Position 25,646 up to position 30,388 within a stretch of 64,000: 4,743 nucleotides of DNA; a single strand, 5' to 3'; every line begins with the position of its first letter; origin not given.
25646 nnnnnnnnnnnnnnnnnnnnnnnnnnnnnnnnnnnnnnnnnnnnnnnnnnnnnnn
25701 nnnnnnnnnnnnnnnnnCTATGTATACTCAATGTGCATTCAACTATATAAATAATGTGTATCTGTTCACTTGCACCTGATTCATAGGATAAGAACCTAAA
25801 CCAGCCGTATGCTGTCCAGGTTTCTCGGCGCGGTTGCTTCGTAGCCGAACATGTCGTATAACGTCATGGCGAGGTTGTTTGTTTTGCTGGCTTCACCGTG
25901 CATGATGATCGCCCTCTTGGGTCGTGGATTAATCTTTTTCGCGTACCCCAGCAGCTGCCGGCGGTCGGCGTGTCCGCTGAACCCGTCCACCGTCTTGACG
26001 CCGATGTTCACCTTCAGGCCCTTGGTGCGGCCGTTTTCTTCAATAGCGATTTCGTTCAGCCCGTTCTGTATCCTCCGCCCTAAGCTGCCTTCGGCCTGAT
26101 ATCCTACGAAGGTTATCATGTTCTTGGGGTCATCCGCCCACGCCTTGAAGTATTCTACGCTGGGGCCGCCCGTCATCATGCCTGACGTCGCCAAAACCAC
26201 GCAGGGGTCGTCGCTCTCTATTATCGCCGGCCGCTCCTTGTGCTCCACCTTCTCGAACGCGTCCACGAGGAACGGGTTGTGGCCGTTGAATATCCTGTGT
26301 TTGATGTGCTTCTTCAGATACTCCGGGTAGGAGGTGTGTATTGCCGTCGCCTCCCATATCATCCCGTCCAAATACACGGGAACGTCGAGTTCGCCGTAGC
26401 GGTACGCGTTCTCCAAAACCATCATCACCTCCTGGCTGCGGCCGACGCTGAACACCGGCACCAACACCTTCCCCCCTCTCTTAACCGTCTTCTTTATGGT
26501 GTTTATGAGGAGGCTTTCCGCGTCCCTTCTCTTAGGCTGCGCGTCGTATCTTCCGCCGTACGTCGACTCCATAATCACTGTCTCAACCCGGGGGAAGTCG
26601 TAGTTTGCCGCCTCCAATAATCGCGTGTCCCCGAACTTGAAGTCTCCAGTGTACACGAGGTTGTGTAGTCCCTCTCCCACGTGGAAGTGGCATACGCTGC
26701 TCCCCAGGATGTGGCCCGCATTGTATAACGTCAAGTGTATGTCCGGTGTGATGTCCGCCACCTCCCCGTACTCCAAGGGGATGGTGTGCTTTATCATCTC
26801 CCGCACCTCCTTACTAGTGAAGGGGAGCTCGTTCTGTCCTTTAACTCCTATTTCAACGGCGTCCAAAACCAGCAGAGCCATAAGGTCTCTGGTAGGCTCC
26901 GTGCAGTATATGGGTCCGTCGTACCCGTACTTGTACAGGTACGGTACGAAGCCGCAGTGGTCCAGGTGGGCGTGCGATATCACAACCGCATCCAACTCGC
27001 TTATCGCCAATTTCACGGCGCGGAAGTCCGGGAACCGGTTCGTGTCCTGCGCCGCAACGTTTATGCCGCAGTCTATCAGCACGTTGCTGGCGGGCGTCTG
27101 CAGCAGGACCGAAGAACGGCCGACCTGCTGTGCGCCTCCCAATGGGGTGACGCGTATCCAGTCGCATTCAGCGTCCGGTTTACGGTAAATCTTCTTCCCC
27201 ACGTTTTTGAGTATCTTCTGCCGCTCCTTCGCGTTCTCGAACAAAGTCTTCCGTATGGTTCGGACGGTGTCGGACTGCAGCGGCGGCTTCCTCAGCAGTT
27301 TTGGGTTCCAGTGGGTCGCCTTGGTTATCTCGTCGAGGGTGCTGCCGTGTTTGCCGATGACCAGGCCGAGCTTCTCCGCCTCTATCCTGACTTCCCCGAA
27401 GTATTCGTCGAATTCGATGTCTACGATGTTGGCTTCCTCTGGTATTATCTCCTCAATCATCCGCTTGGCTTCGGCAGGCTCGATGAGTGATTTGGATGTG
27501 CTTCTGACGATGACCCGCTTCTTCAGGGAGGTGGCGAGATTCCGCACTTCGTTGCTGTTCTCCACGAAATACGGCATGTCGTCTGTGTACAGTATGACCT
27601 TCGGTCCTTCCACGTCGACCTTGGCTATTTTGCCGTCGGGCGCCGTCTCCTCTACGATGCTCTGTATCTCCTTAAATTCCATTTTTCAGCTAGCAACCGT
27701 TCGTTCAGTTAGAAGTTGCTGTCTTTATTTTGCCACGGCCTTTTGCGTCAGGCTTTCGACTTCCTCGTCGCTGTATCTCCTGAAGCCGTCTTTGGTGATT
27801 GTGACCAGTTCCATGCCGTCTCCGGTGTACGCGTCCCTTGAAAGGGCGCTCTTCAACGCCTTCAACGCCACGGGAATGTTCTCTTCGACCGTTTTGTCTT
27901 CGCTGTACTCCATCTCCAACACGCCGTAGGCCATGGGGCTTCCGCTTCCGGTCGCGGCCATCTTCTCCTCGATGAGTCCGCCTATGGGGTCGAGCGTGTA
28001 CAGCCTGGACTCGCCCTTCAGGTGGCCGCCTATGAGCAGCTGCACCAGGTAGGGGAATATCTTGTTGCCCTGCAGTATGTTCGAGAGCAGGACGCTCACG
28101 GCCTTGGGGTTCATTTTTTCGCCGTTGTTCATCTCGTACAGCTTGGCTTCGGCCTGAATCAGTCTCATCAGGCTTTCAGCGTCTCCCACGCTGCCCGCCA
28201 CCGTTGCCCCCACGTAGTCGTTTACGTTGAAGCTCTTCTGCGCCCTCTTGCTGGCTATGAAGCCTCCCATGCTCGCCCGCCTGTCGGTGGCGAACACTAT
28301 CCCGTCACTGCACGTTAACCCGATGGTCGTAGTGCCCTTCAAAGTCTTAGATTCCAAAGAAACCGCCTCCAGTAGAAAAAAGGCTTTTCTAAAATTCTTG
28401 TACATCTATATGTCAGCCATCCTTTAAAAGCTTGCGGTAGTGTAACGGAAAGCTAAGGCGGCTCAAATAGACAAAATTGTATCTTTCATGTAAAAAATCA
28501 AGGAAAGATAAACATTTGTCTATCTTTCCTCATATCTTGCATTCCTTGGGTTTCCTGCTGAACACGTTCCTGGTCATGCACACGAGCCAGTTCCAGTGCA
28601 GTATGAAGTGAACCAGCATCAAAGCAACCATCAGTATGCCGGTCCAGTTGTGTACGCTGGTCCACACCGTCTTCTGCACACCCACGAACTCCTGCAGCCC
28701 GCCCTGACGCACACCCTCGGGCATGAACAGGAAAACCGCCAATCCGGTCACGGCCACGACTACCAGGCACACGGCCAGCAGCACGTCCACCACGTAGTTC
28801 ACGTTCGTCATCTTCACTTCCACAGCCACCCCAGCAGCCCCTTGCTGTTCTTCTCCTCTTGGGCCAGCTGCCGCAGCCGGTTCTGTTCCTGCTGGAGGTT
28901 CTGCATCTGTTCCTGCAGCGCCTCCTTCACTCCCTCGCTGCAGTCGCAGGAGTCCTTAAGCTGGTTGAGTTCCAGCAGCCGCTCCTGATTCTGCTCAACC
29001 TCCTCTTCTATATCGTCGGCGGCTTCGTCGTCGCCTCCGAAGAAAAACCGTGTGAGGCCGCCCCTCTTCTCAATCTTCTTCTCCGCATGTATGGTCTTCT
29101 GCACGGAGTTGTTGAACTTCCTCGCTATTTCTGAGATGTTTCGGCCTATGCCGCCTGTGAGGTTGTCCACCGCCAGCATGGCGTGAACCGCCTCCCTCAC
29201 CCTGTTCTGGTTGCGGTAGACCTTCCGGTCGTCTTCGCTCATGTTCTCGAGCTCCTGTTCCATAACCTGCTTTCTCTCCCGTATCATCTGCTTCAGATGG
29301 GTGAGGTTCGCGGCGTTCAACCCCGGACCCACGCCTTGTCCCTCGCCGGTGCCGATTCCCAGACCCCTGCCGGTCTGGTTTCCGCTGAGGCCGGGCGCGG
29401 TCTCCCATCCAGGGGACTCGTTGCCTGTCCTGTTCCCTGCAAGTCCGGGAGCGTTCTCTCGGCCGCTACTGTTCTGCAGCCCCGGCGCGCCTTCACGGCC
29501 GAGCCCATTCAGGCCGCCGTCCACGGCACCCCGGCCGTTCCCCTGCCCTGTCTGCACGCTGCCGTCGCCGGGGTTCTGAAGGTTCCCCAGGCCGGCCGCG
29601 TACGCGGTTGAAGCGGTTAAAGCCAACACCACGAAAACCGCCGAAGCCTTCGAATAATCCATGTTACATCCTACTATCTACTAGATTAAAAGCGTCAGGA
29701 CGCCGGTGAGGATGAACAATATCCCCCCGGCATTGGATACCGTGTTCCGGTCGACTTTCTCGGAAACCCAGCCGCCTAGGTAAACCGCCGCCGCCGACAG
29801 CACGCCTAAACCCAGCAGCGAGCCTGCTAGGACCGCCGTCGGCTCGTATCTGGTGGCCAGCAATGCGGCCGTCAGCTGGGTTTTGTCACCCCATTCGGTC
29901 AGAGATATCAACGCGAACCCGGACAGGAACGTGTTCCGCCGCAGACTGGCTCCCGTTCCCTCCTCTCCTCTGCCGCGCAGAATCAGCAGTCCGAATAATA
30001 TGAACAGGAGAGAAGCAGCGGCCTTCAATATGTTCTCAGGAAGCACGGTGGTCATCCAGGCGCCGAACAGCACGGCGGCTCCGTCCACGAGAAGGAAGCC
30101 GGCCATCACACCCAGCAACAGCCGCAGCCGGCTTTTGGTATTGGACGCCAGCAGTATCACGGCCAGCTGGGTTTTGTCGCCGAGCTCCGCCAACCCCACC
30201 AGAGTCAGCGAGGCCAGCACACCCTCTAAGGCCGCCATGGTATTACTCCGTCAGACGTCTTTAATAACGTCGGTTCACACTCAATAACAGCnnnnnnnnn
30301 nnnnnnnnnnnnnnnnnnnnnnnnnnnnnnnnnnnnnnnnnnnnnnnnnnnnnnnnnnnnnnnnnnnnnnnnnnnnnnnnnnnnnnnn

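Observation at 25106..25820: ParD/ParE toxin-antitoxin cassette inserted between convergent nptA and aCPSF1 genes, flanked by perfect 33-bp direct repeats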

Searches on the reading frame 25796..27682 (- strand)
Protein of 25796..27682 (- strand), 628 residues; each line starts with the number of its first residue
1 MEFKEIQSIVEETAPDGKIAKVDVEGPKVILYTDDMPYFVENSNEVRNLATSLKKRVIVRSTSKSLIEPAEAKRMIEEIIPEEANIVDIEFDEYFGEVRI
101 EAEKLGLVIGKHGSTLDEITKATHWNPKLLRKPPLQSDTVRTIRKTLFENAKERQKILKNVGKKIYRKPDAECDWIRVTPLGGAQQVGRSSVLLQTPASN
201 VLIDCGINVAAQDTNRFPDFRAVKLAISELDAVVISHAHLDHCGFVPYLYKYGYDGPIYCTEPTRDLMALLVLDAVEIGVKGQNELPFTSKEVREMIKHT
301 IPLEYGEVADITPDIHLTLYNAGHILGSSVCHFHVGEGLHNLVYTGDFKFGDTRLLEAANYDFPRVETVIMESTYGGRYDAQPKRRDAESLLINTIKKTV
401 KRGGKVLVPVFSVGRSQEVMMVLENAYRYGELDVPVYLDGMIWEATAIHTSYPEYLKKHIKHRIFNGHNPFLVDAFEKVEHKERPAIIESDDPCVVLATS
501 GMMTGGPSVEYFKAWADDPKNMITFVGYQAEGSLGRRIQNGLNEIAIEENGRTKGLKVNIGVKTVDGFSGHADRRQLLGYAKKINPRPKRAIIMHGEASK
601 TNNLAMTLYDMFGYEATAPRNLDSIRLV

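Call 4: search_protein_families(library=pfam, proteins=[window:25796-27682:-], max_evalue=0.1)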
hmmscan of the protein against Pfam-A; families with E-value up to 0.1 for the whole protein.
window:25796-27682:- (628 aa): 11 families
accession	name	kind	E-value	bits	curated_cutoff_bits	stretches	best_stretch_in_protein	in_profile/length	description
PF10996.14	Beta-Casp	-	1.5e-34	119.5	27.7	1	417-538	2-120/120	Beta-Casp domain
PF17214.9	KH_TffA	-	5.5e-17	61.9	22.6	1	3-65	4-67/68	Transcription termination factor FttA, KH domain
PF16661.11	Lactamase_B_6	-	1.4e-15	57.6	27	1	194-360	2-174/193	Metallo-beta-lactamase superfamily domain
PF00753.33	Lactamase_B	-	1.5e-15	58.1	22.7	1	189-358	6-160/196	Metallo-beta-lactamase superfamily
PF07521.17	RMMBL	-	2e-15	57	21.6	1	556-619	2-63/63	Zn-dependent metallo-hydrolase RNA specificity domain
PF12706.13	Lactamase_B_2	-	4.9e-12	46.3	27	1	200-356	2-151/200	Beta-lactamase superfamily domain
PF13083.13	KH_KhpA-B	-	0.001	19.4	32.1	1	87-117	20-52/73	KhpA/KhpB, KH domain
PF00013.35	KH_1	-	0.0063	16.7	21.5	1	97-123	3-29/66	KH domain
PF07650.23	KH_2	-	0.0075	16.5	22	1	95-122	26-53/78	KH domain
PF13483.12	Lactamase_B_3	-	0.0086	16.5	24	1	187-243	5-50/160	Beta-lactamase superfamily domain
PF23023.1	Anti-Pycsar_Apyc1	-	0.01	15.7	50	1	192-358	23-177/250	Anti-Pycsar protein Apyc1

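Call 5: search_protein_families(library=ncbifam, proteins=[window:25796-27682:-], max_evalue=0.1)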
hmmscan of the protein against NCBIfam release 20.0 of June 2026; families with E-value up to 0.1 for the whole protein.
window:25796-27682:- (628 aa): 31 families (the best 25 are shown)
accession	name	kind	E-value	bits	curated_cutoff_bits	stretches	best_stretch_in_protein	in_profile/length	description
TIGR03675.1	arCOG00543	equivalog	5e-273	907.1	580.2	1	4-627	2-630/631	beta-CASP ribonuclease aCPSF1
NF045584.1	cas14_MBL_CASP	equivalog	1.9e-94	317.2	800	1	177-609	2-425/612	type VII CRISPR-associated protein Cas14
TIGR00649.1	MG423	subfamily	9.8e-14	50.6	400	1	176-376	1-194/546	RNase J family beta-CASP ribonuclease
TIGR04122.1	Xnuc_lig_assoc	equivalog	7.1e-12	44.8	325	1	302-450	66-204/326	ligase-associated DNA damage response exonuclease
NF000405.1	HARLDQ_not_B3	exception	1.5e-08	34.5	350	1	190-361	41-198/267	HARLDQ motif MBL-fold protein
NF047419.1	RNase_J1_RnjA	exception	6.3e-08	31.8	820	1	177-359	3-169/549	ribonuclease J1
NF002553.0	PRK02113.1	equivalog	1e-05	25.1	386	1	188-249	34-86/252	MBL fold metallo-hydrolase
NF033105.1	bla_subclass_B3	equivalog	2.2e-05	23.9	240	1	190-249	24-81/257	subclass B3 metallo-beta-lactamase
TIGR02651.1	RNase_Z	equivalog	2.8e-05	23.3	292.95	1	190-243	19-65/302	ribonuclease Z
NF008887.0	PRK11921.1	equivalog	4.2e-05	22.6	635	1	214-266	56-108/396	anaerobic nitric oxide reductase flavorubredoxin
NF012229.1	bla_class_B_core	domain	5.4e-05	23.4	100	1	181-269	7-89/139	metallo-beta-lactamase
NF047339.1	blaCSR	exception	5.8e-05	22.4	600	1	189-249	62-120/295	CSR family subclass B3 metallo-beta-lactamase-like protein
NF000801.0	PRK00055.1-3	equivalog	6e-05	22.2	252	1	189-243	20-67/307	ribonuclease Z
NF003954.0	PRK05452.1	equivalog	0.00013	21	711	1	199-264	44-106/479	anaerobic nitric oxide reductase flavorubredoxin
NF033106.1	blaL1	exception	0.00037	19.5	560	1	190-249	60-117/290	L1 family subclass B3 metallo-beta-lactamase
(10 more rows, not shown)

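Call 9: find_related_loci(query=window:25799-27682:-, collection=genome_contigs, flank=6000)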
Query window:25799-27682:- (628 aa) in genome_contigs; peptide patterns used: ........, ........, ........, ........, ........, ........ (x = any residue, [..] = any of these).
102 stretches matched a pattern; 21 encode a relative of the query (tblastn E <= 1e-3); 21 distinct loci.
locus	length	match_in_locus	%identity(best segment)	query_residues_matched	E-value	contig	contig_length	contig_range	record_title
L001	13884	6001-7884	84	1-628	0e+0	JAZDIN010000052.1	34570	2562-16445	MAG: Candidatus Altiarchaeota archaeon isolate MEGAHIT-group-0.401 k141_3969416, whole genome shotgun sequence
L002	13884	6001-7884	84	1-628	0e+0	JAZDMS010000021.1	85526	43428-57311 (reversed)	MAG: Candidatus Altiarchaeota archaeon isolate MEGAHIT-group-0.671 k141_18680773, whole genome shotgun sequence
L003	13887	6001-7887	83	1-628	0e+0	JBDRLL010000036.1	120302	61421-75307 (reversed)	MAG: Candidatus Altiarchaeota archaeon isolate MEGAHIT-group-1.775 k141_2469888, whole genome shotgun sequence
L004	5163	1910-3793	83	1-627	0e+0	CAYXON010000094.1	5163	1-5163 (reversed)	MAG TPA_asm: uncultured archaeon isolate SRP178699_co1_62 genome assembly, contig: NODE_23998_length_5163_cov_3.427956,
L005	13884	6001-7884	87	1-628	0e+0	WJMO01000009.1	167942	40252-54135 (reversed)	MAG: Candidatus Altiarchaeales archaeon isolate Bin_400 k141_3519076, whole genome shotgun sequence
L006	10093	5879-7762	73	1-628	0e+0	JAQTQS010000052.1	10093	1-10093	MAG: Candidatus Altiarchaeota archaeon isolate STB_145 NODE_17552_length_10093_cov_3.004114_Sandtown_B, whole genome sho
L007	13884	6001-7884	74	1-628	0e+0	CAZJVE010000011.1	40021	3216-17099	MAG TPA_asm: uncultured archaeon isolate SRP167671_co4_118 genome assembly, contig: NODE_488_length_40021_cov_14.521343,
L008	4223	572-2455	75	1-628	0e+0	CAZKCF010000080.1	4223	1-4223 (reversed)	MAG TPA_asm: uncultured archaeon isolate SRP098346_co1_181 genome assembly, contig: NODE_32905_length_4223_cov_4.634357,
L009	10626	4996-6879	74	1-628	0e+0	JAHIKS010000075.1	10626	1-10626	MAG: Candidatus Altiarchaeota archaeon isolate KR13_N1.mb.66 KR13_N1.mb.66_k141_117751, whole genome shotgun sequence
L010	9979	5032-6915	74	1-628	0e+0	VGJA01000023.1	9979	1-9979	MAG: Candidatus Altiarchaeales archaeon isolate M_DeepCast_200m_m2_220 M_DeepCast_200m_m2_220_Ga0194113_10012447, whole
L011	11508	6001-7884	73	1-628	0e+0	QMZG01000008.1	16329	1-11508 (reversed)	MAG: Candidatus Altiarchaeales archaeon isolate B80_G16 B80_Guay16_scaffold_01907, whole genome shotgun sequence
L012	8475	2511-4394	73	1-628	0e+0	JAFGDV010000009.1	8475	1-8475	MAG: Candidatus Altiarchaeota archaeon isolate Zod_Metabat.1191 k87_1310104, whole genome shotgun sequence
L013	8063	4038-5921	71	1-628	0e+0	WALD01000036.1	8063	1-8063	MAG: Candidatus Altiarchaeota archaeon isolate S014_51_esom k151_201927, whole genome shotgun sequence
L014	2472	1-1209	85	224-624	0e+0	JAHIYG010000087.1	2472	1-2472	MAG: Candidatus Altiarchaeota archaeon isolate Modern_marine.mb.103 Modern_marine.mb.103_k141_741966, whole genome shotg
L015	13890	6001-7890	49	3-628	0e+0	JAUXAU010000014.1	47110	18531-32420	MAG: Thermoplasmatota archaeon isolate CSMAG_2770 CSMAG_2770_k141_388178_length_47110_cov_19.9842, whole genome shotgun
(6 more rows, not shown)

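Call 76: find_encoding_contigs(protein=window:25796-27682:-, flank=3000, max_places=10)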
Protein window:25796-27682:- (628 aa): 2 contigs read that carry it; 2 places shown.
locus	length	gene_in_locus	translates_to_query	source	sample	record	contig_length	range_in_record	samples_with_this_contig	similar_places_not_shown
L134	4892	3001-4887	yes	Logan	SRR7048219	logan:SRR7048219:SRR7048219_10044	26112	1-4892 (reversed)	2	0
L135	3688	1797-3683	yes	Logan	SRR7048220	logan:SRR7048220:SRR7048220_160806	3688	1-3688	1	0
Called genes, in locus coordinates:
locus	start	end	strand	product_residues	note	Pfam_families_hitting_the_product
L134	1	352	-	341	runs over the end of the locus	PF01544:CorA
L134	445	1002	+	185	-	PF01169:GDT1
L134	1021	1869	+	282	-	-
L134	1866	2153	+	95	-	PF14358:DUF4405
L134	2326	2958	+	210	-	PF00227:Proteasome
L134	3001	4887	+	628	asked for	PF17214:KH_TffA, PF00753:Lactamase_B, PF16661:Lactamase_B_6, PF23023:Anti-Pycsar_Apyc1, PF12706:Lactamase_B_2, PF10996:Beta-Casp, PF07521:RMMBL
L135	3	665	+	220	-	?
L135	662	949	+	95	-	PF14358:DUF4405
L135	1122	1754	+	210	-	PF00227:Proteasome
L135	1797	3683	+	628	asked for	PF17214:KH_TffA, PF00753:Lactamase_B, PF16661:Lactamase_B_6, PF23023:Anti-Pycsar_Apyc1, PF12706:Lactamase_B_2, PF10996:Beta-Casp, PF07521:RMMBL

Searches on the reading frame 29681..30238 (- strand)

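Call 46: search_protein_families(library=pfam, proteins=[window:29681-30238:-], max_evalue=0.001)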
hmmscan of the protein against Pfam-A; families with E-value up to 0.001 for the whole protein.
window:29681-30238:- (185 aa): 1 family
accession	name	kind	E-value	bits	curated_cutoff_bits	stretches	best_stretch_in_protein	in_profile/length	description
PF01169.24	GDT1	-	1.5e-41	141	27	2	106-179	2-75/75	Divalent cation/proton antiporter GDT1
